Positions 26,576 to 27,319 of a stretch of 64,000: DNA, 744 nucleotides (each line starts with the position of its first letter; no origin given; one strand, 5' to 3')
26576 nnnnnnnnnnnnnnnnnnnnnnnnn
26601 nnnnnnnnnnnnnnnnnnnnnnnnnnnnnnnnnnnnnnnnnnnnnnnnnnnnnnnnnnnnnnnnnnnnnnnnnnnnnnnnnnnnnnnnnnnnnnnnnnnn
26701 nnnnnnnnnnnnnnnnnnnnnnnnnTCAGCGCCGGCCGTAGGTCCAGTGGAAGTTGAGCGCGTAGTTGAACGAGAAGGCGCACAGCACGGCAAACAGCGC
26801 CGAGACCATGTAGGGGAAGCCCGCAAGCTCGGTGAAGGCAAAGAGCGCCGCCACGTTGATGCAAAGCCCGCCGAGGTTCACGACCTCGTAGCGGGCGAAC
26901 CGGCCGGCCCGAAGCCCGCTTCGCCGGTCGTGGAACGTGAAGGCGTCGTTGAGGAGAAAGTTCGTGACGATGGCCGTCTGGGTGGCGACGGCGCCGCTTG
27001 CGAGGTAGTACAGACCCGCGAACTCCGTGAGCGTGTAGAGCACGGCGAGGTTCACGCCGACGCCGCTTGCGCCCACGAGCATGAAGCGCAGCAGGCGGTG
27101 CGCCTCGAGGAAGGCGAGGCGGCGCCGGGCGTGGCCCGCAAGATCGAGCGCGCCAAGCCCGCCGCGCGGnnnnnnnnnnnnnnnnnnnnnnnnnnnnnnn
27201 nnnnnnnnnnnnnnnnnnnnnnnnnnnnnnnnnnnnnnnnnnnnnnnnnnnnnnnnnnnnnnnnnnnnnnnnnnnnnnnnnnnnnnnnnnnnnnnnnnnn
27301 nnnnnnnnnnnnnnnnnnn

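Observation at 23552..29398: Compact glycan-modification module: GT2 Dol-P-sugar synthase-like, ColD-type 3-dehydratase, Gmd, GtrA flippase and a large GT-C-like membrane protein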

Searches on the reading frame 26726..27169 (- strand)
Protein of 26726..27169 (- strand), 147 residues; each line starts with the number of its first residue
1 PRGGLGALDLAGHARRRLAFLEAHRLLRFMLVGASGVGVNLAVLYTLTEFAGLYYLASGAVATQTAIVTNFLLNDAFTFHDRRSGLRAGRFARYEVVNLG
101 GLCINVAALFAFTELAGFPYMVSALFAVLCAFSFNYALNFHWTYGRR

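Call 3: search_protein_families(library=pfam, proteins=[window:26726-27169:-], max_evalue=0.01)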
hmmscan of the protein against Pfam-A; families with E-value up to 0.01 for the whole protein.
window:26726-27169:- (147 aa): 1 family
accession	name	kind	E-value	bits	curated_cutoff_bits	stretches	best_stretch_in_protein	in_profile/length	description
PF04138.20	GtrA_DPMS_TM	-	3.9e-26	92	26.1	1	28-143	1-116/117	GtrA/DPMS, transmembrane domain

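Call 5: search_protein_families(library=ncbifam, proteins=[window:26726-27169:-], max_evalue=0.01)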
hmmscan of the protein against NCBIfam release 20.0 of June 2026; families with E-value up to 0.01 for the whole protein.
window:26726-27169:- (147 aa): 0 families

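Call 31: search_solved_structures(query=window:26726-27169:-, max_evalue=1, show_alignments=1)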
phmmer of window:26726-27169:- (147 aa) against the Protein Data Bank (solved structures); distinct sequences matched with E-value up to 1: 5.
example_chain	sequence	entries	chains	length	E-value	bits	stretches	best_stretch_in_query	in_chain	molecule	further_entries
5mlz_A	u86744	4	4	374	6.2e-11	46.1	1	22-144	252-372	Dolichol monophosphate mannose synthase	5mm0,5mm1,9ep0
4r6l_A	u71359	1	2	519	0.3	14.7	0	67-105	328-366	Bacteriophytochrome (Light-regulated signal transduction histidine kinase), PhyB1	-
4s21_A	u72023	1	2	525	0.31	14.7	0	67-105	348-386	Bacteriophytochrome (Light-regulated signal transduction histidine kinase), PhyB1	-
7f36_A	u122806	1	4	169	0.63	13.7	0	7-74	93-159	N-acetyltransferase domain-containing protein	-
2cfc_A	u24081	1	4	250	0.73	13.4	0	17-66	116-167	2-(R)-HYDROXYPROPYL-COM DEHYDROGENASE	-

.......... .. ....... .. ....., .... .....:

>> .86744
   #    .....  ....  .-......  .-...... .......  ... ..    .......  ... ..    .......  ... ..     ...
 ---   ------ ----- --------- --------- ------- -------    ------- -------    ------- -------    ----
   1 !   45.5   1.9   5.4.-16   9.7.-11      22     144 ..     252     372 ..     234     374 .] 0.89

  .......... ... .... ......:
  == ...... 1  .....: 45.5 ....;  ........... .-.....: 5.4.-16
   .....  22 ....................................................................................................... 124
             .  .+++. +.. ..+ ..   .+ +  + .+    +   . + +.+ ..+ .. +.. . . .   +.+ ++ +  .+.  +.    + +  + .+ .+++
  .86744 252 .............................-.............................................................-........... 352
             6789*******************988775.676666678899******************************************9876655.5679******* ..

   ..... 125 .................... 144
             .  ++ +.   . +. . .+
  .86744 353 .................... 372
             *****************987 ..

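Call 76: find_homologous_proteins(query=window:26726-27169:-, max_evalue=0.00001)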
Query window:26726-27169:- (147 aa): 15 proteins with E <= 0.00001 among 183 candidates.
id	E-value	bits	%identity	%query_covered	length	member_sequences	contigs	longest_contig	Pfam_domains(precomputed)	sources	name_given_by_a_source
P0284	2.3e-88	312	100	100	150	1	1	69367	PF04138.21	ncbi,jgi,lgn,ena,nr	ncbi:MAG TPA: GtrA family protein [Candidatus Thermoplasmatota archaeon]|nr:GtrA family protein [Can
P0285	1.4e-30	124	51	84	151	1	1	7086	PF04138.21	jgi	-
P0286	2.2e-26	111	44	99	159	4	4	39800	PF04138.21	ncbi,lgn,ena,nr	ncbi:MAG: GtrA family protein [Hadesarchaea archaeon]|nr:GtrA family protein [Hadesarchaea archaeon]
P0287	1.8e-19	88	37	93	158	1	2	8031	PF04138.21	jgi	jgi:dolichol-phosphate mannosyltransferase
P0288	9.1e-18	83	42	86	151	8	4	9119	PF04138.21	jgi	jgi:dolichol-phosphate mannosyltransferase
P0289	3.3e-17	81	41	86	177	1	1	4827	PF04138.21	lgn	-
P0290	6.1e-17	80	37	84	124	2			PF04138.21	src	-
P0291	1.6e-15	76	38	82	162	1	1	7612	PF04138.21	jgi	jgi:dolichol-phosphate mannosyltransferase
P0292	5.9e-15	74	41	84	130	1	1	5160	PF04138.21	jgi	jgi:putative flippase GtrA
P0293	3.0e-12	65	34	83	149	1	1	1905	PF04138.21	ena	-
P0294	1.4e-11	63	35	90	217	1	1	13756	PF04138.21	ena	-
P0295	3.6e-10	58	34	98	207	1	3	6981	PF04138.21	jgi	jgi:putative flippase GtrA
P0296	4.0e-10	58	37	84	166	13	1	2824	PF04138.21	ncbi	-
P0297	3.0e-8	52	51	46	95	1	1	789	PF04138.21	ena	-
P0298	4.7e-6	45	48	50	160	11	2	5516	PF04138.21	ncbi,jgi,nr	ncbi:MAG TPA: GtrA family protein [Myxococcota bacterium]|jgi:dolichol-phosphate mannosyltransferase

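Call 77: find_encoding_contigs(protein=P0286, flank=7000, max_places=2)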
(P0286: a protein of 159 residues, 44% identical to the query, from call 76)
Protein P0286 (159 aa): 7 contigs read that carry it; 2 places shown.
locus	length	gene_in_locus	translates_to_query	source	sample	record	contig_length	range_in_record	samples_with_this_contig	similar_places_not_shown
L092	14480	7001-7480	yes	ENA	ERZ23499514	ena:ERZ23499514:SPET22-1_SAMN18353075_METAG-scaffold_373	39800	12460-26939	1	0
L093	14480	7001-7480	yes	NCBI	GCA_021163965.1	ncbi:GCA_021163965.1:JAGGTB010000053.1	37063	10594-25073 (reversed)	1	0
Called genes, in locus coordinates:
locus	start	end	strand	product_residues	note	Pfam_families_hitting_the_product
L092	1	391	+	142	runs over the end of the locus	PF04027:DUF371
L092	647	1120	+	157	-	-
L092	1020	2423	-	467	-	PF02310:B12-binding, PF04055:Radical_SAM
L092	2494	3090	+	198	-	-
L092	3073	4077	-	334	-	PF01073:3Beta_HSD, PF01370:Epimerase, PF02719:Polysacc_synt_2 (weak), PF04321:RmlD_sub_bind (weak), PF16363:GDP_Man_Dehyd, PF07993:NAD_binding_4 (weak)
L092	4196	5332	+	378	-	PF13439:Glyco_transf_4, PF13579:Glyco_trans_4_4, PF20706:GT4-conflict, PF00534:Glycos_transf_1, PF13692:Glyco_trans_1_4, PF13524:Glyco_trans_1_2 (weak)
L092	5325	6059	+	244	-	PF01522:Polysacc_deac_1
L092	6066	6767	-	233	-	PF00535:Glycos_transf_2, PF13641:Glyco_tranf_2_3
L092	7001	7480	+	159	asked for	PF04138:GtrA_DPMS_TM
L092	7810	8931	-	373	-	PF01950:FBPase_3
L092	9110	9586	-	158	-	-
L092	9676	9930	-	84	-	-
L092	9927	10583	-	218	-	PF01871:AMMECR1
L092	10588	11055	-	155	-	PF01927:Mut7-C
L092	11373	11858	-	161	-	PF10609:ParA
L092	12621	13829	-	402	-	PF00890:FAD_binding_2, PF01134:GIDA, PF01946:Thi4, PF05834:Lycopene_cycl, PF07992:Pyr_redox_2, PF12831:FAD_oxidored, PF13450:NAD_binding_8, PF04820:Trp_halogenase, +4 more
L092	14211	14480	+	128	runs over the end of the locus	PF13620:CarboxypepD_reg (faint)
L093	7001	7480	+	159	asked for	PF04138:GtrA_DPMS_TM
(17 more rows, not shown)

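Call 78: find_encoding_contigs(protein=P0285, flank=7000, max_places=1)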
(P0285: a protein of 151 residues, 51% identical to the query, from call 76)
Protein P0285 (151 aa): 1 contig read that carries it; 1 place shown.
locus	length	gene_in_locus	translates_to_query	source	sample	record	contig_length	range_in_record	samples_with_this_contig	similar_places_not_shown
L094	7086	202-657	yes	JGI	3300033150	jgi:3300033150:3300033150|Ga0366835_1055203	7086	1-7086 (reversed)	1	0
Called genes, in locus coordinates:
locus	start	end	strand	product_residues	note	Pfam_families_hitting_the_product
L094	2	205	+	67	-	?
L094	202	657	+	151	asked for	PF04138:GtrA_DPMS_TM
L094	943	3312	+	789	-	PF13231:PMT_2, PF02366:PMT (weak)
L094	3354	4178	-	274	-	-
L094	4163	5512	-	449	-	-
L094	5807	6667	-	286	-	PF00437:T2SSE, PF13191:AAA_16 (weak), PF13401:AAA_22 (weak)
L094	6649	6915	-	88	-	-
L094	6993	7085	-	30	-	?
